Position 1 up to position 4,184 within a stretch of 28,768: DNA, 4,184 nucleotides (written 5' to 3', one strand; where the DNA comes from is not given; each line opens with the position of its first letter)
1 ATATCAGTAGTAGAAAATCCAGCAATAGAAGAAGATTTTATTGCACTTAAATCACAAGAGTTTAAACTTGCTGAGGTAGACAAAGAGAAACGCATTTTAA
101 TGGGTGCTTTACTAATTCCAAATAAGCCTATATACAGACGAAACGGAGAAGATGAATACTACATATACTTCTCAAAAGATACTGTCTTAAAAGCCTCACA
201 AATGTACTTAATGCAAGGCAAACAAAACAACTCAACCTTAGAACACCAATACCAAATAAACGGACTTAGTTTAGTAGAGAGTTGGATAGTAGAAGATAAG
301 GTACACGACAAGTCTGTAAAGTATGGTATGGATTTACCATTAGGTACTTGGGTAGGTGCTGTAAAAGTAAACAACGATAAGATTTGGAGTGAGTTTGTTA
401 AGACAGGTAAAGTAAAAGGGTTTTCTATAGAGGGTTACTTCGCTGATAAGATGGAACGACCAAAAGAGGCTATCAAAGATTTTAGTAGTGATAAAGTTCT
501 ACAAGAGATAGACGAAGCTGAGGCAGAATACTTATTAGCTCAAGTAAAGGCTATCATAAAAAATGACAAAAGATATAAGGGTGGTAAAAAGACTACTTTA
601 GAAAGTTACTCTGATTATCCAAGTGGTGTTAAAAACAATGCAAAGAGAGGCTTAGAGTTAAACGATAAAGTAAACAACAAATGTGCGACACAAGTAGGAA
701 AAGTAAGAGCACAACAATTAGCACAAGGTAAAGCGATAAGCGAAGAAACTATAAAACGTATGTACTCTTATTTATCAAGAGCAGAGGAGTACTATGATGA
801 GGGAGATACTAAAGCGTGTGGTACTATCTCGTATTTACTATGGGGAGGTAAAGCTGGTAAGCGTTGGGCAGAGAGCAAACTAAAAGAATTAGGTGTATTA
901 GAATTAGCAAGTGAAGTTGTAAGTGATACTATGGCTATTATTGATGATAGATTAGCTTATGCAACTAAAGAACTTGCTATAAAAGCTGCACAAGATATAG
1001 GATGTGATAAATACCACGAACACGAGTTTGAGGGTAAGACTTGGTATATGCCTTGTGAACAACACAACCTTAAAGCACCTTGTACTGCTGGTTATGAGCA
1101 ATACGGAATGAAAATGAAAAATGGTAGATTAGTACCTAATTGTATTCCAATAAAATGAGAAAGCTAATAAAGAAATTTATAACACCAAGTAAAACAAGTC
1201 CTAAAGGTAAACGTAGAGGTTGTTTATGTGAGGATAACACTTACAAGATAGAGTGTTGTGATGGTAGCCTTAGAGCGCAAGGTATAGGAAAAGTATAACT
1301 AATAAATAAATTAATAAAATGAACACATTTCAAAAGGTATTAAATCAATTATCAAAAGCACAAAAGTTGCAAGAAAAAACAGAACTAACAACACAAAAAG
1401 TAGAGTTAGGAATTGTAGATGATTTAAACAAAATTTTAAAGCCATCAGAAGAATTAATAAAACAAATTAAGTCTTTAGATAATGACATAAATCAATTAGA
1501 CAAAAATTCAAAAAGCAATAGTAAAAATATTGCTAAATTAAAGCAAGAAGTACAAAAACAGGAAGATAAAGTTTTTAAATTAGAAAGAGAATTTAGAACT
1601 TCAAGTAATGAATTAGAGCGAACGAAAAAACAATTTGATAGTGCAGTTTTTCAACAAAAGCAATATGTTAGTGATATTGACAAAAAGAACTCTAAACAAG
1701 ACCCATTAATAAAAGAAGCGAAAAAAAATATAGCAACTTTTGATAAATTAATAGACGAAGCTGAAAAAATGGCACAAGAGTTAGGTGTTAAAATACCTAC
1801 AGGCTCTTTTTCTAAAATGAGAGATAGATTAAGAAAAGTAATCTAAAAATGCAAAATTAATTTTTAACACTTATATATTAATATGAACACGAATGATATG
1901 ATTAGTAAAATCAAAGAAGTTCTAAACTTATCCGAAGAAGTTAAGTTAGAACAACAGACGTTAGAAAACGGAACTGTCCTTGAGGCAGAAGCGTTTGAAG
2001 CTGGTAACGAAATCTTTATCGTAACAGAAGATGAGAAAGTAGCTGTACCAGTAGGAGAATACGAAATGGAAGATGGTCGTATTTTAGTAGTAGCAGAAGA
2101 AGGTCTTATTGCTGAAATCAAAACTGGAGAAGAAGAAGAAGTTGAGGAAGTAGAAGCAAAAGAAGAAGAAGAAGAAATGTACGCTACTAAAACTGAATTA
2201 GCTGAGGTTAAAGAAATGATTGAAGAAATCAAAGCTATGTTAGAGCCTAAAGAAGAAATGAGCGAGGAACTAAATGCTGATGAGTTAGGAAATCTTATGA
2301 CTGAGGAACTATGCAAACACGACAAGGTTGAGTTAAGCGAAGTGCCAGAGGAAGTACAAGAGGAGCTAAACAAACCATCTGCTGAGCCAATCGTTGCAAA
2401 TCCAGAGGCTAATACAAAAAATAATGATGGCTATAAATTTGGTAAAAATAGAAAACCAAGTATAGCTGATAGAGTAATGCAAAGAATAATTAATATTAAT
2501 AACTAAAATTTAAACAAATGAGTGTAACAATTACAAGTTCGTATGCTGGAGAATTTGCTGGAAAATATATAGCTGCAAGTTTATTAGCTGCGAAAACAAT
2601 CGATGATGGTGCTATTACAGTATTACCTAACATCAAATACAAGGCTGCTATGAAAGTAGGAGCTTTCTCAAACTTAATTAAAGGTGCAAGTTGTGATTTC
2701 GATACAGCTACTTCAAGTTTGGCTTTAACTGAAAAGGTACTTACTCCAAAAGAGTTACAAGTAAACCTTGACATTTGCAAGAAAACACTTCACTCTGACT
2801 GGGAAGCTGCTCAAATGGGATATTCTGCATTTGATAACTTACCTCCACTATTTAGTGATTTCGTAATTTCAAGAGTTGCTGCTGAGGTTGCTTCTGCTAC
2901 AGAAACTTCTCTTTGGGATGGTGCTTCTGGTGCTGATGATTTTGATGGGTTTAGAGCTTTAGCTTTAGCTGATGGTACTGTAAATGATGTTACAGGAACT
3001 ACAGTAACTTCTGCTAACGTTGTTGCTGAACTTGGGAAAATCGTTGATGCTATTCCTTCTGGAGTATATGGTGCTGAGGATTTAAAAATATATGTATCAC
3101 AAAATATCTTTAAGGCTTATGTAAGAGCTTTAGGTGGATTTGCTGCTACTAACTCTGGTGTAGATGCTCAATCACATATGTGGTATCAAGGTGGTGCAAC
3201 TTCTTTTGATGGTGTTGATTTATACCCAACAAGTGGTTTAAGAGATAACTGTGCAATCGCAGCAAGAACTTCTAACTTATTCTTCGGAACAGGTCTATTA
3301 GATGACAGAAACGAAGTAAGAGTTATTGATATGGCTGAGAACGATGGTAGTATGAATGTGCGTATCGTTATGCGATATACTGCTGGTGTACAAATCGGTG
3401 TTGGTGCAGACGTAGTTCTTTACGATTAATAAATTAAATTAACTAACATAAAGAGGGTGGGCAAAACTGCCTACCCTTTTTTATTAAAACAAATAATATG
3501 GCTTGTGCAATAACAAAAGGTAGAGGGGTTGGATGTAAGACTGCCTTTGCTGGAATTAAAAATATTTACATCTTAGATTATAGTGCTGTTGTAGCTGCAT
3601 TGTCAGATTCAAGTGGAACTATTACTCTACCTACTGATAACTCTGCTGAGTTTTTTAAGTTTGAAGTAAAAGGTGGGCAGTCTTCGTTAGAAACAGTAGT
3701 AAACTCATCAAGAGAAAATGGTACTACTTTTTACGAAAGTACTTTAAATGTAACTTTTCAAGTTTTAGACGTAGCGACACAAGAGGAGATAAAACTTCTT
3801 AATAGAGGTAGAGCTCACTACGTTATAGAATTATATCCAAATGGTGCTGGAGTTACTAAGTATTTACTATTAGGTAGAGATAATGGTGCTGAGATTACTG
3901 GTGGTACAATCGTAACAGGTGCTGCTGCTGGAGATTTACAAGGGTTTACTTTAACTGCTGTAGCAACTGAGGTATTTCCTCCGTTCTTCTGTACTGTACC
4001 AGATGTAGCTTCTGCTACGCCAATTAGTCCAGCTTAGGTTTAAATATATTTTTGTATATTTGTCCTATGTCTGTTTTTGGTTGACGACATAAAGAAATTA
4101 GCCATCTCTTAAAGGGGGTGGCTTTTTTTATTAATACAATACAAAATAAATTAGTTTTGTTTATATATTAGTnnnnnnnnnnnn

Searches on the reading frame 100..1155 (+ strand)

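Call 23: search_protein_families(library=phrogs, proteins=[window:100-1155:+], max_evalue=0.001)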
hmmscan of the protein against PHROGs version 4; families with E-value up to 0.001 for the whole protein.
window:100-1155:+ (352 aa): 5 families
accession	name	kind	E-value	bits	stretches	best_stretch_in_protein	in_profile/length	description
phrog_24921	-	unknown function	1.4e-35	124.1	1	1-150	55-206/349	-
phrog_1530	-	other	6.2e-11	43.2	1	24-140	266-374/379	DNA methyltransferase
phrog_2859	-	unknown function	7.4e-10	38.4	1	174-261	166-261/740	-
phrog_34096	-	head and packaging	6.4e-08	32.8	1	38-122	166-245/412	head maturation protease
phrog_15223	-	other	1e-07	33.1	1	23-125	32-125/199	protease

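Call 60: search_protein_families(library=pfam, proteins=[window:100-1155:+], max_evalue=0.05)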
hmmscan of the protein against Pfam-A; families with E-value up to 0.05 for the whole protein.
window:100-1155:+ (352 aa): 3 families
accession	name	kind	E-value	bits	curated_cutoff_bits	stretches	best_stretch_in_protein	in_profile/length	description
PF14550.11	Peptidase_S78_2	-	1.6e-12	47.9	24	1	11-113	19-121/126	Putative phage serine protease XkdF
PF12518.13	DUF3721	-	3.8e-06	27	27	1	287-322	1-32/33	Protein of unknown function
PF01759.27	NTR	-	0.041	14.2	21.9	0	28-70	59-101/106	UNC-6/NTR/C345C module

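Call 61: search_protein_families(library=ncbifam, proteins=[window:100-1155:+], max_evalue=0.05)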
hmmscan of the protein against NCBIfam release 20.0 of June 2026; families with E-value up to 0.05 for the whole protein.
window:100-1155:+ (352 aa): 0 families

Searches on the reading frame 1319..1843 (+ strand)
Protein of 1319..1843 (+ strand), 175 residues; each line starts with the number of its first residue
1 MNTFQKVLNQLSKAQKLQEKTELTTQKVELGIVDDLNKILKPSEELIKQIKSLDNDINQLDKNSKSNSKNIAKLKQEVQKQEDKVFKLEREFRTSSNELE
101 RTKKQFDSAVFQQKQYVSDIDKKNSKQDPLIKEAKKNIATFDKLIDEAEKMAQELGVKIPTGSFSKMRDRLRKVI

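Call 23: search_protein_families(library=phrogs, proteins=[window:1319-1843:+], max_evalue=0.001)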
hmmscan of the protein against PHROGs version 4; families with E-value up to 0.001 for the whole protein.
window:1319-1843:+ (175 aa): 2 families
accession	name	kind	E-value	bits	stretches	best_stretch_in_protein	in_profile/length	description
phrog_10613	-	tail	1e-05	26.5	1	13-155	60-177/237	tail length tape measure protein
phrog_1272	-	tail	0.00029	19.6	1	3-173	50-222/1606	tail length tape measure protein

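Call 60: search_protein_families(library=pfam, proteins=[window:1319-1843:+], max_evalue=0.05)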
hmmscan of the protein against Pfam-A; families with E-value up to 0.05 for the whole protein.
window:1319-1843:+ (175 aa): 6 families
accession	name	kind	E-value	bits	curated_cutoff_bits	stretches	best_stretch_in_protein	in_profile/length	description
PF25443.1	ANG-1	-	0.00079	20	28.5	1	57-123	9-75/105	ANG-1-like domain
PF08614.16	ATG16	-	0.0011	19.6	33.7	1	28-104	82-158/200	Autophagy protein 16 (ATG16)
PF13851.11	GAS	-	0.015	15.2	32.3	1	45-107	23-85/200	Growth-arrest specific micro-tubule binding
PF06419.17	COG6_N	-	0.023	15.2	27.4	1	28-91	20-83/114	Conserved oligomeric complex COG6, N-terminal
PF17060.10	MPS2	-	0.033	13.7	28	1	38-139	176-277/395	Monopolar spindle protein 2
PF06160.17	EzrA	-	0.035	12.8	39.6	1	3-160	76-225/557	Septation ring formation regulator, EzrA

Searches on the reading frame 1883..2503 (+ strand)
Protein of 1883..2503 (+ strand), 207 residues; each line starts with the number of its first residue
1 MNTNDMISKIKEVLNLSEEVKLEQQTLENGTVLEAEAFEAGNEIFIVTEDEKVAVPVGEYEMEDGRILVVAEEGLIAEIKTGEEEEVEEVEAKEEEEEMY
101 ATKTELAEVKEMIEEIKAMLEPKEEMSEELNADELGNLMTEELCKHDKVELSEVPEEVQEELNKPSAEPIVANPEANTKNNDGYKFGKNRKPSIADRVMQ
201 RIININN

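Call 23: search_protein_families(library=phrogs, proteins=[window:1883-2503:+], max_evalue=0.001)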
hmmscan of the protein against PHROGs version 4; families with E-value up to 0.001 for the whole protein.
window:1883-2503:+ (207 aa): 1 family
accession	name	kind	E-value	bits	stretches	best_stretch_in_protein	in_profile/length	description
phrog_24921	-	unknown function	2.5e-07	31.1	1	19-119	209-310/349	-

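Call 60: search_protein_families(library=pfam, proteins=[window:1883-2503:+], max_evalue=0.05)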
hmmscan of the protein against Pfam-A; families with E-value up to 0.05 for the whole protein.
window:1883-2503:+ (207 aa): 1 family
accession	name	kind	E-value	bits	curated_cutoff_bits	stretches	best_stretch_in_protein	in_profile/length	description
PF07615.16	Ykof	-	0.017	16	21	1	1-41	11-54/81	YKOF-related Family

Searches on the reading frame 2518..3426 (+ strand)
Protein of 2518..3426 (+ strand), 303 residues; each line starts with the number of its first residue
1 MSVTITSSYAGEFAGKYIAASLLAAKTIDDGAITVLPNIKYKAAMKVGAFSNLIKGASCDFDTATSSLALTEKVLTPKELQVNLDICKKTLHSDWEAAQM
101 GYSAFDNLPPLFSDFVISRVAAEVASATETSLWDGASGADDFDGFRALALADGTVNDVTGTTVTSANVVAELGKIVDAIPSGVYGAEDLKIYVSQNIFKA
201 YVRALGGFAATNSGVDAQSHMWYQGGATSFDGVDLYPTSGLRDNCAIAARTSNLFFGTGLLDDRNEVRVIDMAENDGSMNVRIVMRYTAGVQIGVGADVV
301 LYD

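Call 23: search_protein_families(library=phrogs, proteins=[window:2518-3426:+], max_evalue=0.001)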
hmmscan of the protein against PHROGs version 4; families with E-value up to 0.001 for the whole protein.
window:2518-3426:+ (303 aa): 2 families
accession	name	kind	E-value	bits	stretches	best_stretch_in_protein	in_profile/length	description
phrog_11320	-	unknown function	1.5e-42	146.7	1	2-303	4-305/324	-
phrog_1623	-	head and packaging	7.5e-07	29.8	1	75-296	93-294/305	virion structural protein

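Call 60: search_protein_families(library=pfam, proteins=[window:2518-3426:+], max_evalue=0.05)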
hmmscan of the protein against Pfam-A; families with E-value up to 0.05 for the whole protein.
window:2518-3426:+ (303 aa): 0 families

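Call 61: search_protein_families(library=ncbifam, proteins=[window:2518-3426:+], max_evalue=0.05)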
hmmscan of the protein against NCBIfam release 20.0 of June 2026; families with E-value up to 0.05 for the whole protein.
window:2518-3426:+ (303 aa): 0 families

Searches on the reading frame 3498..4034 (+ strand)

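Call 23: search_protein_families(library=phrogs, proteins=[window:3498-4034:+], max_evalue=0.001)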
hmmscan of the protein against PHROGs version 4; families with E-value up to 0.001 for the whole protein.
window:3498-4034:+ (179 aa): 1 family
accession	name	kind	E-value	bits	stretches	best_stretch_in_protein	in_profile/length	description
phrog_19091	-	unknown function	1.4e-20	74.7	1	1-160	1-155/181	-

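Call 60: search_protein_families(library=pfam, proteins=[window:3498-4034:+], max_evalue=0.05)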
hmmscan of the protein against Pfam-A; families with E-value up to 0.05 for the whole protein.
window:3498-4034:+ (179 aa): 0 families
